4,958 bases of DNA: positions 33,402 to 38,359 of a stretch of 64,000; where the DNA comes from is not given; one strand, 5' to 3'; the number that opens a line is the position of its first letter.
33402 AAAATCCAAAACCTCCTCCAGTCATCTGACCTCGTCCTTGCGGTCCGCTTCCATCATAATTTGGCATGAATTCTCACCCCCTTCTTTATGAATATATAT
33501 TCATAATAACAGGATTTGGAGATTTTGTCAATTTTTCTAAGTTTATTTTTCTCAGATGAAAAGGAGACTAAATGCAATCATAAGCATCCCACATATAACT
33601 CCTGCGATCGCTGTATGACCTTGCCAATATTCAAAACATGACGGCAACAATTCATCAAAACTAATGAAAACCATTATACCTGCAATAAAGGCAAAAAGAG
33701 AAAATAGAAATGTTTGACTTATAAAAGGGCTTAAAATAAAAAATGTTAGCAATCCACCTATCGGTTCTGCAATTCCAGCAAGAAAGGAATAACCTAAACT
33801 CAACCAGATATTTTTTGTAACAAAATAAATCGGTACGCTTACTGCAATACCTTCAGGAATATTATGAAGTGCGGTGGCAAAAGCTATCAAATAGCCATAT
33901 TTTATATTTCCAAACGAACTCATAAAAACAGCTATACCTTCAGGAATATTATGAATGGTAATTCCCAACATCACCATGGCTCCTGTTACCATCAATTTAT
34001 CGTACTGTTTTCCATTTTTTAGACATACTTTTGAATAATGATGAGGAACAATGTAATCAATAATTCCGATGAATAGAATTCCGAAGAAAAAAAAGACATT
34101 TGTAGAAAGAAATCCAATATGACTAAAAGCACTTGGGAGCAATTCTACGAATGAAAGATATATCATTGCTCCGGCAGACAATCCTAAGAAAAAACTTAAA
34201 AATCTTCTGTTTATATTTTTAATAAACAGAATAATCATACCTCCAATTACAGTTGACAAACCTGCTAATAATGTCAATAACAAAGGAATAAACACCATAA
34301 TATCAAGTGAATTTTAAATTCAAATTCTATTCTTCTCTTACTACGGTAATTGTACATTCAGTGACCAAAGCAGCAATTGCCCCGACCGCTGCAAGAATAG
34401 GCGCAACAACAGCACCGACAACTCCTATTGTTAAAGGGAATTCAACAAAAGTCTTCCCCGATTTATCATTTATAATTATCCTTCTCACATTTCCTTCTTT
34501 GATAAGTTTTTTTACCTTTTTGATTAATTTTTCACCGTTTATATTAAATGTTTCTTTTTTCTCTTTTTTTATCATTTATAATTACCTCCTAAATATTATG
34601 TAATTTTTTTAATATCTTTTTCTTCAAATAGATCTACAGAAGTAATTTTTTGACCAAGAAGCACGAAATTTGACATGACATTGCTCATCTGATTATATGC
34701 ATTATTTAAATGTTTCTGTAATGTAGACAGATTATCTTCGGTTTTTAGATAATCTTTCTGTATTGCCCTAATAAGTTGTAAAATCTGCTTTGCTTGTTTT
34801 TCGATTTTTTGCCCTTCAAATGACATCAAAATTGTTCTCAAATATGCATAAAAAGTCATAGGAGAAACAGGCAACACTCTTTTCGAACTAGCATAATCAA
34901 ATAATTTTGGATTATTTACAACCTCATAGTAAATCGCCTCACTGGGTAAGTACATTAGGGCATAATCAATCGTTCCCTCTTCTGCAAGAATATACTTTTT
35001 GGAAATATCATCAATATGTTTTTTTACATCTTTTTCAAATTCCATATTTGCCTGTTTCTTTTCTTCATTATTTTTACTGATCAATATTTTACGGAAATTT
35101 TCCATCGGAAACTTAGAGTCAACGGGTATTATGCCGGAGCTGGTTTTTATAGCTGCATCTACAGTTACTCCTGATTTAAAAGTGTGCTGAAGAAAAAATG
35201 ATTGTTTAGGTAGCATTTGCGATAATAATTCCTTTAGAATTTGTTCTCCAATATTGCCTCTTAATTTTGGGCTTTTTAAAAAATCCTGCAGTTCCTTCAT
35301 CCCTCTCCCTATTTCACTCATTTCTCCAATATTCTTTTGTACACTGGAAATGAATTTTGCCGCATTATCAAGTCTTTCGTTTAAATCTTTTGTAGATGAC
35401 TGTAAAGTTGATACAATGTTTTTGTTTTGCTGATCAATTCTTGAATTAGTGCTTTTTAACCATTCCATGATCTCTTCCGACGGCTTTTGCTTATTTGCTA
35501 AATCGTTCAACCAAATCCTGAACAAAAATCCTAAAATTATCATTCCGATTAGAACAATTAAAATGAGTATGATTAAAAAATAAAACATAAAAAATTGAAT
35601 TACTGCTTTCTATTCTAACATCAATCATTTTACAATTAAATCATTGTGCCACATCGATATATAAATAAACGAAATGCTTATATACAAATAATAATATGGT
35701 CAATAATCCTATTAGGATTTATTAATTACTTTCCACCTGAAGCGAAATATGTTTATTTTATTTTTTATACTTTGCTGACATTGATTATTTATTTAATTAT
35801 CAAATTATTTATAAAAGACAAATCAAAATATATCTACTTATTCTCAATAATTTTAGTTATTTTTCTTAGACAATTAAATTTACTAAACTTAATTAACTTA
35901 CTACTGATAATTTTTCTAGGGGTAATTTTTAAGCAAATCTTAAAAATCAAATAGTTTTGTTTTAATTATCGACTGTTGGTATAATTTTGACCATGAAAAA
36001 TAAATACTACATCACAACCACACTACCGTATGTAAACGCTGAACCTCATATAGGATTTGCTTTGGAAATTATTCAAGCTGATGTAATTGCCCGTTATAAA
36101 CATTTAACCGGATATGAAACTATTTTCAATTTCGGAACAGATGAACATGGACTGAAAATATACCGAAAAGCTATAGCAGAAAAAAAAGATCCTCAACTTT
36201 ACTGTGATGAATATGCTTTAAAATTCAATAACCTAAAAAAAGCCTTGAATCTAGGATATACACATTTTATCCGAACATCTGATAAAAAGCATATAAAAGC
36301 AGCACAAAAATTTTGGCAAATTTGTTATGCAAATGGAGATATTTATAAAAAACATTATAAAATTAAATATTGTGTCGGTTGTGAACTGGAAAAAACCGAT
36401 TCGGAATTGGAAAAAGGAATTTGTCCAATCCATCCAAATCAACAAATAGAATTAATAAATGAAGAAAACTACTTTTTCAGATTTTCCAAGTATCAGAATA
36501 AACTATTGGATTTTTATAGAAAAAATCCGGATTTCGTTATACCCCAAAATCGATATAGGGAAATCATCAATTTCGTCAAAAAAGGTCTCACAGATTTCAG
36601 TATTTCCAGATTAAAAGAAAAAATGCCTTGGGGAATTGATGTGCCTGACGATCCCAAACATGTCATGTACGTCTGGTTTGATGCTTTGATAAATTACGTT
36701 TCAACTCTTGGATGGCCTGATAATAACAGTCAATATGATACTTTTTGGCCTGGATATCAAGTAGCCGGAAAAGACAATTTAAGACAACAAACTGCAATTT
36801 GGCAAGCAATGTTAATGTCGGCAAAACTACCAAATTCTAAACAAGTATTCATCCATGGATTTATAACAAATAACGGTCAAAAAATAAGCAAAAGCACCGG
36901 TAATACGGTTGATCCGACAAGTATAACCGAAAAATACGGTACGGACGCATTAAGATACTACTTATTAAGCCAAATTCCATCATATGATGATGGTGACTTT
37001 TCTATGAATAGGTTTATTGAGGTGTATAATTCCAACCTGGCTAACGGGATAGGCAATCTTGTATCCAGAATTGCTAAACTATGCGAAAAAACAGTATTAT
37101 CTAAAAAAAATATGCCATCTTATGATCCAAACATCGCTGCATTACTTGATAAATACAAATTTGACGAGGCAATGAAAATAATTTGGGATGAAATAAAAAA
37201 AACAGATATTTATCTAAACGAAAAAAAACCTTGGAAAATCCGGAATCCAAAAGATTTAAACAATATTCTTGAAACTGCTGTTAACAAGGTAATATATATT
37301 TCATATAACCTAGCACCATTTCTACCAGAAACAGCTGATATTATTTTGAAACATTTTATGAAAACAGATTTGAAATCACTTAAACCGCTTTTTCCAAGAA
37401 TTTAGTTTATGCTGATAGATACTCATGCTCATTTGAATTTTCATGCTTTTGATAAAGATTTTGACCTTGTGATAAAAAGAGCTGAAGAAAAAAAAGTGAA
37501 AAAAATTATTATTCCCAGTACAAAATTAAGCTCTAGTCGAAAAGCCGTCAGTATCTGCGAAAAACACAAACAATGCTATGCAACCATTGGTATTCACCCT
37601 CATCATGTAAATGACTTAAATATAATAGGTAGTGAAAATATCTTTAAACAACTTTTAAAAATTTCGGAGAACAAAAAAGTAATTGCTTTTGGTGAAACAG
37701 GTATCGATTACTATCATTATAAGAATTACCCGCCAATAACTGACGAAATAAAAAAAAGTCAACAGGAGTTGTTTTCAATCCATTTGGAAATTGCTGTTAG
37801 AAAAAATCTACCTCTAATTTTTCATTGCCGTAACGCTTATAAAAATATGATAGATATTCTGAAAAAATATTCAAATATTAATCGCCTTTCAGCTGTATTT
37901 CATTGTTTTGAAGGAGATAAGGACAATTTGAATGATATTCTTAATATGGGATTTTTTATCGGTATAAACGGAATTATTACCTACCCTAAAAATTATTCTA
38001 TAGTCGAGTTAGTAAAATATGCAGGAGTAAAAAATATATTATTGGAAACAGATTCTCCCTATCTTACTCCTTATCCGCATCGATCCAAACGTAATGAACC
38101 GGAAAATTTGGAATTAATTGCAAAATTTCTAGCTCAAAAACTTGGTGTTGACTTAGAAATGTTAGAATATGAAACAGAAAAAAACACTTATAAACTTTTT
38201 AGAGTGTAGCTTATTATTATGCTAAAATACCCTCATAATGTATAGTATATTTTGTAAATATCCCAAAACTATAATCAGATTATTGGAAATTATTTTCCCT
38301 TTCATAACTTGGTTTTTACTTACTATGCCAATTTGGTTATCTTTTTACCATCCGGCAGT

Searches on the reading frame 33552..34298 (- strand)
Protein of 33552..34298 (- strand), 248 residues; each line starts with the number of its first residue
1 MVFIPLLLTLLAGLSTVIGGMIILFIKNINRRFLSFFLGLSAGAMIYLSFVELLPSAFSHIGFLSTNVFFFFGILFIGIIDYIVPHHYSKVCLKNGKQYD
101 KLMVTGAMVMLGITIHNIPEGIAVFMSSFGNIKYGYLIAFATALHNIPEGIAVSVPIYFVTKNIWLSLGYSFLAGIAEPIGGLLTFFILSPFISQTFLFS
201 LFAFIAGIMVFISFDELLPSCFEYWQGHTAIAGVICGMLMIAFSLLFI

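Call 28: search_protein_families(library=pfam, proteins=[window:33552-34298:-], max_evalue=0.00001)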
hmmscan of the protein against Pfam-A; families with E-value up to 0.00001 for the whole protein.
window:33552-34298:- (248 aa): 1 family
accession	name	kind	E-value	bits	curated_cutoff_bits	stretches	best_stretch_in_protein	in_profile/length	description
PF02535.28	Zip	-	5.2e-21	75.6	35.1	1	93-243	165-321/323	ZIP Zinc transporter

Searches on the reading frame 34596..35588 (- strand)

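Call 28: search_protein_families(library=pfam, proteins=[window:34596-35588:-], max_evalue=0.00001)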
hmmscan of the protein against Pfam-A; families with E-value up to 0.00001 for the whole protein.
window:34596-35588:- (330 aa): 1 family
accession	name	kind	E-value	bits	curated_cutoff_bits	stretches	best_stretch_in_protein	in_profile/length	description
PF02646.22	RmuC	-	1.6e-56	192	26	1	50-326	2-286/291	RmuC family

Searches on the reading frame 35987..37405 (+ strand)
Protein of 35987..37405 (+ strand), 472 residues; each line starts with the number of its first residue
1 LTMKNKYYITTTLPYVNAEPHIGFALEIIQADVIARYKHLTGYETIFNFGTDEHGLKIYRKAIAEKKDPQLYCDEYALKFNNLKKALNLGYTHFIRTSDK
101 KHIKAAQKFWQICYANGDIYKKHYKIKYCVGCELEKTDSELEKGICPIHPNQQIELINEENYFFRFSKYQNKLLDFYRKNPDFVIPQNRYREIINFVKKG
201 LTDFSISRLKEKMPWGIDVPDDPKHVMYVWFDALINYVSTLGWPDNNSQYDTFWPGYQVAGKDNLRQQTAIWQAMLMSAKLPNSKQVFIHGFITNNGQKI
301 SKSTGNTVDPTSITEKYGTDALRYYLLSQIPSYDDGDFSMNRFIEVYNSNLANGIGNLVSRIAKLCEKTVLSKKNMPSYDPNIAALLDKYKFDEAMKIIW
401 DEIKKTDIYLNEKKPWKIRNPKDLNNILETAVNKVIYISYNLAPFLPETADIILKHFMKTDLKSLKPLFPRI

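Call 28: search_protein_families(library=pfam, proteins=[window:35987-37405:+], max_evalue=0.00001)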
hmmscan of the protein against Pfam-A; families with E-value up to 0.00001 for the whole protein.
window:35987-37405:+ (472 aa): 3 families
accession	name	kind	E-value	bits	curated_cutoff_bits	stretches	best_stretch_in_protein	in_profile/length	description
PF09334.17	tRNA-synt_1g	-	1.8e-95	320.5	20.1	2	139-362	162-390/391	tRNA synthetases class I (M)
PF00133.28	tRNA-synt_1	-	1.3e-34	120.1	22.7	2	225-328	297-404/414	tRNA synthetases class I (I, L, M and V)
PF01406.26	tRNA-synt_1e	-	1.2e-10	41.7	27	0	15-123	18-125/301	tRNA synthetases class I (C) catalytic domain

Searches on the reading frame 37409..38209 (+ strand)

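Call 28: search_protein_families(library=pfam, proteins=[window:37409-38209:+], max_evalue=0.00001)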
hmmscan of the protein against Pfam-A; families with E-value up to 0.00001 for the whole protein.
window:37409-38209:+ (266 aa): 1 family
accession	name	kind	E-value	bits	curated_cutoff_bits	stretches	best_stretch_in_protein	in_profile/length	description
PF01026.27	TatD_DNase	-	4.5e-71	239.6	27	1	3-265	1-253/253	TatD related DNase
